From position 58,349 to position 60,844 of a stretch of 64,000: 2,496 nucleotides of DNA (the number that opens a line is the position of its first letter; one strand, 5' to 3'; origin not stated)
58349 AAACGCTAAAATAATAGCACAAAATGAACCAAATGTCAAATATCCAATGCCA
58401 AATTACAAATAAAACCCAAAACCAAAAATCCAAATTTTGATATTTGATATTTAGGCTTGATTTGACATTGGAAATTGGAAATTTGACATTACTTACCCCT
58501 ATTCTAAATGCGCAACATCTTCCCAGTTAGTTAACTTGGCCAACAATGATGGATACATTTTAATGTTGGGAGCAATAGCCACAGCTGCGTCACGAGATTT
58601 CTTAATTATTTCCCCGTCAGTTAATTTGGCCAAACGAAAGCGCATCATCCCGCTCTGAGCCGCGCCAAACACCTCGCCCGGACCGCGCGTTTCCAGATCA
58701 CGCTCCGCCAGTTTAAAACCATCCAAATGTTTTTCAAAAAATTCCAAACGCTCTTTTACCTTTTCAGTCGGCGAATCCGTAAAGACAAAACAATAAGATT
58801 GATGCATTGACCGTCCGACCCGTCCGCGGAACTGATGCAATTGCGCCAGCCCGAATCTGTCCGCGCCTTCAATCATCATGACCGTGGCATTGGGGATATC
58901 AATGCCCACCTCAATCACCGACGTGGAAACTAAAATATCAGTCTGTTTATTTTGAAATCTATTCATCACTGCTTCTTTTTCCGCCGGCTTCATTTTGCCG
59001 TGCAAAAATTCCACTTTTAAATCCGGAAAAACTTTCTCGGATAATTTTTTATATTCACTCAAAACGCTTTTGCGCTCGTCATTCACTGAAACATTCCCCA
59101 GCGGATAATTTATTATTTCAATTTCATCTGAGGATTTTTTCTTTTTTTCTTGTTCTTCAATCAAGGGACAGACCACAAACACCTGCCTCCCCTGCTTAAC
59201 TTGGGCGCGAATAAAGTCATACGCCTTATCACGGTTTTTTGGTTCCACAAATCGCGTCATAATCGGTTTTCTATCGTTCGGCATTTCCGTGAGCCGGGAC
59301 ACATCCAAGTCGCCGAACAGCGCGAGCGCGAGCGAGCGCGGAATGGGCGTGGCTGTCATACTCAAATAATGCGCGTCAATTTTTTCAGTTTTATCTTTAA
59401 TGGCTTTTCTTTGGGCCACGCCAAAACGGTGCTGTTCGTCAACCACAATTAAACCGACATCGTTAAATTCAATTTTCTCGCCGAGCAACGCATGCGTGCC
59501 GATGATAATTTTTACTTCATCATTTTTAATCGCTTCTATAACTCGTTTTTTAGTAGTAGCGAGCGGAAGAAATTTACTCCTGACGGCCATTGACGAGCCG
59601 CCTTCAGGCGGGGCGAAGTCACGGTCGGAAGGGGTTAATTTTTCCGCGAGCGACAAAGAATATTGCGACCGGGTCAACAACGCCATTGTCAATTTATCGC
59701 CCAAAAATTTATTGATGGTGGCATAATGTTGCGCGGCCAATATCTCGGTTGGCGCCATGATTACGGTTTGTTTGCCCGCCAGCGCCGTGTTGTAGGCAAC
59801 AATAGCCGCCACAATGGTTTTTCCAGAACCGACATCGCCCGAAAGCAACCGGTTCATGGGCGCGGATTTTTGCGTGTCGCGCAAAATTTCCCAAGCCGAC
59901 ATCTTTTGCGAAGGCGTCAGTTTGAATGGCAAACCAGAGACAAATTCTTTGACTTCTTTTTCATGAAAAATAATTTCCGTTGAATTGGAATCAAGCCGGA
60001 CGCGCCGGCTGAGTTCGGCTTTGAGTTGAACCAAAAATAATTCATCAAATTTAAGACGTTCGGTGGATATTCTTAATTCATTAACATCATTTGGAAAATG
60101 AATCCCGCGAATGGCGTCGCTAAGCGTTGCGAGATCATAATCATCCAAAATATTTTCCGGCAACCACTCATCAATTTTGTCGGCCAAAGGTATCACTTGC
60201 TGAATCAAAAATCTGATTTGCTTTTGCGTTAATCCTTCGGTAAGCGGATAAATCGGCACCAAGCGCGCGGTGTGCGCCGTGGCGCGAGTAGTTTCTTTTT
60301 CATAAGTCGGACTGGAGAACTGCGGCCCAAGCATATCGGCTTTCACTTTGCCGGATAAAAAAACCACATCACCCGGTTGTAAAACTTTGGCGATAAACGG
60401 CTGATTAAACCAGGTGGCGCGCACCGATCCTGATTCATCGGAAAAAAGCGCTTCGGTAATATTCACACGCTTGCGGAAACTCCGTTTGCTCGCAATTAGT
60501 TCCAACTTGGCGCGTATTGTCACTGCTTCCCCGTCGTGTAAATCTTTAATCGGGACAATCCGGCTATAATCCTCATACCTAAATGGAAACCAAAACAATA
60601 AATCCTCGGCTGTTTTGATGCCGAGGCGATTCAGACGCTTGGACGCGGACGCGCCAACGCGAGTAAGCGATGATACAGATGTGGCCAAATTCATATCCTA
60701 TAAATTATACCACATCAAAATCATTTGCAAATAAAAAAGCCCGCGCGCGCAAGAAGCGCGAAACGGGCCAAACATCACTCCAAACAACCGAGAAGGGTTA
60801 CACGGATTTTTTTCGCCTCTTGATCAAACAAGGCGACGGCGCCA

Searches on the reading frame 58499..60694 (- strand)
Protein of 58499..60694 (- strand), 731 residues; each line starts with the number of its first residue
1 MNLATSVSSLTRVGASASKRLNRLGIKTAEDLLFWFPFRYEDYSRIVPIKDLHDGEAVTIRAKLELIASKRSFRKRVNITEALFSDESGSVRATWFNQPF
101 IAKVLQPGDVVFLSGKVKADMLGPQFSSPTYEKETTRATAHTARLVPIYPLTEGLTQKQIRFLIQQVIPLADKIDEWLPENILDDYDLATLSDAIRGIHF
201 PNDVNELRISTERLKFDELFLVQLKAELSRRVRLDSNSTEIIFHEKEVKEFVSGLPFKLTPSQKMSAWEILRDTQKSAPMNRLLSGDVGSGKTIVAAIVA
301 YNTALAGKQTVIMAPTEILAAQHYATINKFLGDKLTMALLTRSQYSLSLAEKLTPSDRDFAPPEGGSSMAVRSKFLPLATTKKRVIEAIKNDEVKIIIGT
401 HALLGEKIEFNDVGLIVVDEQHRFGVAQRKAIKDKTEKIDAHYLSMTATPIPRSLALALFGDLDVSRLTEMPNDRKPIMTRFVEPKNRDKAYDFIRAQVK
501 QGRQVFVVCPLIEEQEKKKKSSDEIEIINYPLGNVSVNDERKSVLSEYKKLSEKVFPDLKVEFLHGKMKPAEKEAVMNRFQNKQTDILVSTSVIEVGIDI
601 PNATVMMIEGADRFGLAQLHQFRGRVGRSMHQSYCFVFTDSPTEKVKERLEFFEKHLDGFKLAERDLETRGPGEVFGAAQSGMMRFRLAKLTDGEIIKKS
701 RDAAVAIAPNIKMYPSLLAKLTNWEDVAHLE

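Call 10: search_protein_families(library=pfam, proteins=[window:58499-60694:-], max_evalue=0.001)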
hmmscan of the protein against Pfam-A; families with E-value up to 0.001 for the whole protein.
window:58499-60694:- (731 aa): 8 families
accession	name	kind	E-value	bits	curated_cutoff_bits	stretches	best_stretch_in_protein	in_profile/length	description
PF17191.10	RecG_wedge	-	5e-32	111.2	23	1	11-169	6-160/162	RecG wedge domain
PF00271.37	Helicase_C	-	9.2e-21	74.6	23.5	1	544-629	20-109/110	Helicase conserved C-terminal domain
PF00270.35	DEAD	-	3.5e-20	72.9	26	2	280-339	15-79/167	DEAD/DEAH box helicase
PF04851.21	ResIII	-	1.6e-12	48.1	22.5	1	258-450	3-162/164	Type III restriction enzyme, res subunit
PF19833.4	RecG_dom3_C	-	6.1e-07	29.8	26.8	1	658-707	3-54/87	ATP-dependent DNA helicase RecG, domain 3, C-terminal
PF01336.31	tRNA_anti-codon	-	1e-06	29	27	1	69-120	9-60/75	OB-fold nucleic acid binding domain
PF00176.29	SNF2-rel_dom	-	8.1e-06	25.6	24.9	1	274-456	12-169/290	SNF2-related domain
PF22590.2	Cas3-like_C_2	-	3.8e-05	24.4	27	1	548-629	19-104/106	CRISPR-associated nuclease/helicase Cas3, C-terminal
